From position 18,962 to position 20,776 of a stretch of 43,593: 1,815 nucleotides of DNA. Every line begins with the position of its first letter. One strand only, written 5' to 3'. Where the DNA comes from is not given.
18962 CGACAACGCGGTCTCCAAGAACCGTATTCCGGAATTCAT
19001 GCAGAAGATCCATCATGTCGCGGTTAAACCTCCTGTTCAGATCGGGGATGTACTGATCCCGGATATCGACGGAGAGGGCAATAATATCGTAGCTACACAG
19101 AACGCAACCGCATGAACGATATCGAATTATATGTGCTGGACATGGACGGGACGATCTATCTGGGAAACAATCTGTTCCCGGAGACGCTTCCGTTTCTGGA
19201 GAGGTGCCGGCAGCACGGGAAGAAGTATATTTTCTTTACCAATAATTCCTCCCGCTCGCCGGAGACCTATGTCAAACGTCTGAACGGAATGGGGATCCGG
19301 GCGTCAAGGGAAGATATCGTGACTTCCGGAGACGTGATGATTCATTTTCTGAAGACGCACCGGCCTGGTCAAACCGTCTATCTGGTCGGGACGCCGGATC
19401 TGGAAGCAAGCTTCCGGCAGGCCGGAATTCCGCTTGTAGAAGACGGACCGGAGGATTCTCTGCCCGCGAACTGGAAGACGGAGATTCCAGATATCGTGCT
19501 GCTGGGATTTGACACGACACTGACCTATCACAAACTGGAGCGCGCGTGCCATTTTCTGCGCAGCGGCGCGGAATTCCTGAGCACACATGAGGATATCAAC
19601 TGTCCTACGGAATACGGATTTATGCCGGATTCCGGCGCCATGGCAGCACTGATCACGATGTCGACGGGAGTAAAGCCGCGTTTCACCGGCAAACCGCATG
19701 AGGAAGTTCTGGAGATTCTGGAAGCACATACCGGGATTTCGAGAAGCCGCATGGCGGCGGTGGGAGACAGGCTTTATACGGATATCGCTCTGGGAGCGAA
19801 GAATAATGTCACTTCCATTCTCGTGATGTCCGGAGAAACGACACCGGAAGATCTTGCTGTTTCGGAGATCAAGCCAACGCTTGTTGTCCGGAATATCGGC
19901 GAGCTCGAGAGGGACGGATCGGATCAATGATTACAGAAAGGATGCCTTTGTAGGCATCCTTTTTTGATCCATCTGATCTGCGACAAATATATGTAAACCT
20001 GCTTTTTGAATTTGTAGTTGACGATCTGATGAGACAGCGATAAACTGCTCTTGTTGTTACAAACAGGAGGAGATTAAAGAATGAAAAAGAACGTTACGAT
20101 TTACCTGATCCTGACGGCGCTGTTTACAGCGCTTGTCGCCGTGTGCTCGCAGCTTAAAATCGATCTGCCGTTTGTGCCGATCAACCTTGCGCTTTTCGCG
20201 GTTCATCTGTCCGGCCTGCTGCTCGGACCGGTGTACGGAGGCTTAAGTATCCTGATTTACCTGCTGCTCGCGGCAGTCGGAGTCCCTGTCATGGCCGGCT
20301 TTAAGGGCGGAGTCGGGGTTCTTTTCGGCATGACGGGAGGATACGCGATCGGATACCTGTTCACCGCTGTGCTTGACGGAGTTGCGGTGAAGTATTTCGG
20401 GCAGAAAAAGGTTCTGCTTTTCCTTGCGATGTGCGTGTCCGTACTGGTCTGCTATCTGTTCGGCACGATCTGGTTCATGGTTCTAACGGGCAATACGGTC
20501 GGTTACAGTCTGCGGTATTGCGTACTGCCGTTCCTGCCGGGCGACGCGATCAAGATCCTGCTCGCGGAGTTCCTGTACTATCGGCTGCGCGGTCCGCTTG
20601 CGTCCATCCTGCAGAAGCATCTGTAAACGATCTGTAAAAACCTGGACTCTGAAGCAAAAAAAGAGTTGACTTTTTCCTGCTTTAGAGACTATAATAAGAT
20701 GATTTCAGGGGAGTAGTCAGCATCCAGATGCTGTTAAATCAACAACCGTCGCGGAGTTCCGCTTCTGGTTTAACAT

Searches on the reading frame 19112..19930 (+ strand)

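Call 7: search_protein_families(library=pfam, proteins=[window:19112-19930:+])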
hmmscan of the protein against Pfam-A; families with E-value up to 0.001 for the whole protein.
window:19112-19930:+ (272 aa): 4 families
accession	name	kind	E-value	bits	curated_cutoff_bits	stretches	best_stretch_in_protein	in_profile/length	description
PF13344.12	Hydrolase_6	-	7.2e-28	97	27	1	8-106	2-100/101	Haloacid dehalogenase-like hydrolase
PF13242.12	Hydrolase_like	-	1.5e-16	60.5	22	1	192-265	2-75/75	HAD-hyrolase-like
PF00702.32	Hydrolase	-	2.8e-08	34.8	26.4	1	4-229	1-188/191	haloacid dehalogenase-like hydrolase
PF09419.16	PGP_phosphatase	-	0.00028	20.9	20.4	0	195-240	119-165/168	Mitochondrial PGP phosphatase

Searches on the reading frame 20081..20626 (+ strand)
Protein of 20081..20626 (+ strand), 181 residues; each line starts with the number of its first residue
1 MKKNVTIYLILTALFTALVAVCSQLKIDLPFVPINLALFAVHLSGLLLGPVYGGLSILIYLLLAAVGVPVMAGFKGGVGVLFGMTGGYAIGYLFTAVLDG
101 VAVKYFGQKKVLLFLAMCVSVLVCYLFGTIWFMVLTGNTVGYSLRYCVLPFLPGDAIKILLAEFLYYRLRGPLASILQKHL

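Call 7: search_protein_families(library=pfam, proteins=[window:20081-20626:+])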
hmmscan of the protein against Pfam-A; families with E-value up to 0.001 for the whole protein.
window:20081-20626:+ (181 aa): 2 families
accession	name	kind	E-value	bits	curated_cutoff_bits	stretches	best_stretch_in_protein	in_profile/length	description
PF02632.19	BioY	-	1e-35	123.2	25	1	31-170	3-139/140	BioY family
PF12822.12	ECF_trnsprt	-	1.2e-07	32.3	30.7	1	9-169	3-168/169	ECF transporter, substrate-specific component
